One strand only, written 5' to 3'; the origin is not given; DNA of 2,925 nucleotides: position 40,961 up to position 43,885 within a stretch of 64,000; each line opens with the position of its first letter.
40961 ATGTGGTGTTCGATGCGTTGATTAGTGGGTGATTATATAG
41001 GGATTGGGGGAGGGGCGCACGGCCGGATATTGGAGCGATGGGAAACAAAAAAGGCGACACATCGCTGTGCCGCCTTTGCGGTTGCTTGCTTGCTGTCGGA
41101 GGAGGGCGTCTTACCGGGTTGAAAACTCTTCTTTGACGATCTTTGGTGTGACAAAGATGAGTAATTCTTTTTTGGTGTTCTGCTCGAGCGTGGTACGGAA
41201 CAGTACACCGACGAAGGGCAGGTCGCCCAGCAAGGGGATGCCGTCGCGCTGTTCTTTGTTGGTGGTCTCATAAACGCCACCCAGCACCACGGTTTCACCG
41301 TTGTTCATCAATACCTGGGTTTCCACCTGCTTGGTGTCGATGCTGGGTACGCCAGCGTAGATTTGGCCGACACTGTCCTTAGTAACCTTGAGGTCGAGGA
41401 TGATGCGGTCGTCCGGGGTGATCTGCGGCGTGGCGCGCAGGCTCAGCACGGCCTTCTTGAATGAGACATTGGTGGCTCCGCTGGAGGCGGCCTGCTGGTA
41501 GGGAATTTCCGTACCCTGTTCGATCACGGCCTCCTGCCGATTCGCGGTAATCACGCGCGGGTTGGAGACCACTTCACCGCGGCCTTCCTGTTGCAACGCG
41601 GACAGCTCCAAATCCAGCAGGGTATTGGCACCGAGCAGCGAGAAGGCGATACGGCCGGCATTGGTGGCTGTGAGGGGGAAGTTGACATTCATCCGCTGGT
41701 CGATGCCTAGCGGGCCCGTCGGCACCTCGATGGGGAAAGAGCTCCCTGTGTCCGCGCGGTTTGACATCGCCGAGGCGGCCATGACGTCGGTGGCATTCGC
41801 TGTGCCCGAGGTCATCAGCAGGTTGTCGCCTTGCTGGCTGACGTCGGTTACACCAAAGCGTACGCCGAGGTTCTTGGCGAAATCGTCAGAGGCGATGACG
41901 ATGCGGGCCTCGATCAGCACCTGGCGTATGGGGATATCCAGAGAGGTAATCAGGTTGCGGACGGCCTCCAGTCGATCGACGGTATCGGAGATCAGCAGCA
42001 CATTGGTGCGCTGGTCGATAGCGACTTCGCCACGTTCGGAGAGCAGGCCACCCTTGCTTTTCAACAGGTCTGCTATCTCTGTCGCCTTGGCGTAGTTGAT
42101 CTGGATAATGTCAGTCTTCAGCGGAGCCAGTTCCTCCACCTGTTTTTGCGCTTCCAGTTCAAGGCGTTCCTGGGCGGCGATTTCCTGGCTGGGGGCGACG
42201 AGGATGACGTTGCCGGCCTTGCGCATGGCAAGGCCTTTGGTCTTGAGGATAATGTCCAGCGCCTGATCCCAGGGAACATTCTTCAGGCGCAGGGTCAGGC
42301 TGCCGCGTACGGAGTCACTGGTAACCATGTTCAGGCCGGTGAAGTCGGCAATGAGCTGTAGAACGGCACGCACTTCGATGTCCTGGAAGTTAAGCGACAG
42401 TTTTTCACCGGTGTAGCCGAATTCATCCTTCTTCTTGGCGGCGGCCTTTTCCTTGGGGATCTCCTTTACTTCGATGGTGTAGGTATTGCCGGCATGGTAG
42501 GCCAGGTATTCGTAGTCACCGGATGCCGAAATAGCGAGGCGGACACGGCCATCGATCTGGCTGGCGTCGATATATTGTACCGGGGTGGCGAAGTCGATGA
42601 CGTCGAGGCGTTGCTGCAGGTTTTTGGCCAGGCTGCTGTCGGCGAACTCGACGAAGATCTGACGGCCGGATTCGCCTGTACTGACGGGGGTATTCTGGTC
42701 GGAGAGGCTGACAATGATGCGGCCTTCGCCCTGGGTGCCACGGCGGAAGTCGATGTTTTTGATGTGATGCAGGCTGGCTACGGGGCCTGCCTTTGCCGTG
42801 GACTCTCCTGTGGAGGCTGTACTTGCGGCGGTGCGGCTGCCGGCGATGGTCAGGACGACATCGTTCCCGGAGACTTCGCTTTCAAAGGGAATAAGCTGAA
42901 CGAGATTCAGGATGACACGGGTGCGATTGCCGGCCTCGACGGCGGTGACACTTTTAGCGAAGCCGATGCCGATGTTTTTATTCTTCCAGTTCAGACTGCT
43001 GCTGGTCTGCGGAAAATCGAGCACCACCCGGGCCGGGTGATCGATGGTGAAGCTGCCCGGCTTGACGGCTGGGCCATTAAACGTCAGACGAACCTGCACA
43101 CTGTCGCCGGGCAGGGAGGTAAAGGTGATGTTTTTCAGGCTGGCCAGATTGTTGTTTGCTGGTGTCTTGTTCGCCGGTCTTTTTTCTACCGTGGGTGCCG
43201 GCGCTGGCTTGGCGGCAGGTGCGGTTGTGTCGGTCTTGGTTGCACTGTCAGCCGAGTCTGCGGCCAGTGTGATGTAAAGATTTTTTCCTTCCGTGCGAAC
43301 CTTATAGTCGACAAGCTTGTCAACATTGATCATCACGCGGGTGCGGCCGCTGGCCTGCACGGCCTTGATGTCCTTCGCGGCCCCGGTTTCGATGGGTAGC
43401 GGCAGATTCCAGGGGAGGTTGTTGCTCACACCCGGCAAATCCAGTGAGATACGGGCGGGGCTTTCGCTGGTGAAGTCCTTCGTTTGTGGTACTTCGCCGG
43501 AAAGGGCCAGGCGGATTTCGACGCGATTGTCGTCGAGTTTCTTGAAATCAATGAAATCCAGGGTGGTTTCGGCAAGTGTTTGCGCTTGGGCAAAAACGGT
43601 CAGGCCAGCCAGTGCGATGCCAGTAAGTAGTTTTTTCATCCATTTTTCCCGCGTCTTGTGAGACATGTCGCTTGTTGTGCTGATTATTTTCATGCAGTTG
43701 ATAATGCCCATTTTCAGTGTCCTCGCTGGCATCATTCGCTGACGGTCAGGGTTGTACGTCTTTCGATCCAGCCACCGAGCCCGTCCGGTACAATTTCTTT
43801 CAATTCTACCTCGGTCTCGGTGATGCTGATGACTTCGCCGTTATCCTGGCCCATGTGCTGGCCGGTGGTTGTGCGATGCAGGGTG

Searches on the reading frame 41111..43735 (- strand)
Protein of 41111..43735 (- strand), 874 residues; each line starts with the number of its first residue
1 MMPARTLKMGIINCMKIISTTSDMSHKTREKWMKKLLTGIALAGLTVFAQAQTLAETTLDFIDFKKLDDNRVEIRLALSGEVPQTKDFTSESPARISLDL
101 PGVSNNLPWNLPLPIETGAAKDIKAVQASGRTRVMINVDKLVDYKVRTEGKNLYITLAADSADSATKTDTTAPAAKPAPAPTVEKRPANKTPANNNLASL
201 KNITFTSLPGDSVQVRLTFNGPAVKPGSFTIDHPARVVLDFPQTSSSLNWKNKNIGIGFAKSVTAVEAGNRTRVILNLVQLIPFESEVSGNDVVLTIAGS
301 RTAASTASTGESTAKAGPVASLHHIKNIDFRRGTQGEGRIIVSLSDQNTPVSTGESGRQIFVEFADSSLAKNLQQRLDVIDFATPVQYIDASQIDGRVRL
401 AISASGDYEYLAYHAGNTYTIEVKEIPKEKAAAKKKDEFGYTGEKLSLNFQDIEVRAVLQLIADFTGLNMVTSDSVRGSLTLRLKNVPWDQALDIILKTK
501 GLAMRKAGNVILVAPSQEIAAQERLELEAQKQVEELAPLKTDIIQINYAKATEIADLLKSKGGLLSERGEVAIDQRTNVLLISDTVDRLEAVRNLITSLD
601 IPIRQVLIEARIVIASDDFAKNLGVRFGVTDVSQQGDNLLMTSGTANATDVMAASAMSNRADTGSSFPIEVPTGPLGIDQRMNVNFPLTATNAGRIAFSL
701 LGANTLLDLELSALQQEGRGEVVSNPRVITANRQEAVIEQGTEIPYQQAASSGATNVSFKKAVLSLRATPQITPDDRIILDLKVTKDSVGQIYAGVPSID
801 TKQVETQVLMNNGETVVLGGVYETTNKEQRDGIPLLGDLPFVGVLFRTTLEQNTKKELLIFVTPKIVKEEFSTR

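Call 22: search_protein_families(library=pfam, proteins=[window:41111-43735:-])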
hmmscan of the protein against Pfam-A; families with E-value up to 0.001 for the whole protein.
window:41111-43735:- (874 aa): 5 families
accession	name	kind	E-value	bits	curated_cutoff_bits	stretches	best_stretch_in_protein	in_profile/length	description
PF00263.26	Secretin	-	8.9e-50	169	27.5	1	713-868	1-169/169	Bacterial type II and III secretion system protein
PF11741.13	AMIN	-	7e-38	129.2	20.5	3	327-416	1-90/101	AMIN domain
PF03958.22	Secretin_N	-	4.3e-15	56.1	28.2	1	541-605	1-69/69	Bacterial type II/III secretion system short domain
PF07660.19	STN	-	1e-10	41.7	28.4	1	472-515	6-51/52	Secretin and TonB N terminus short domain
PF21305.2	type_II_gspD_N0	-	1.9e-06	28.1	27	1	448-505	1-62/71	GspD-like, N0 domain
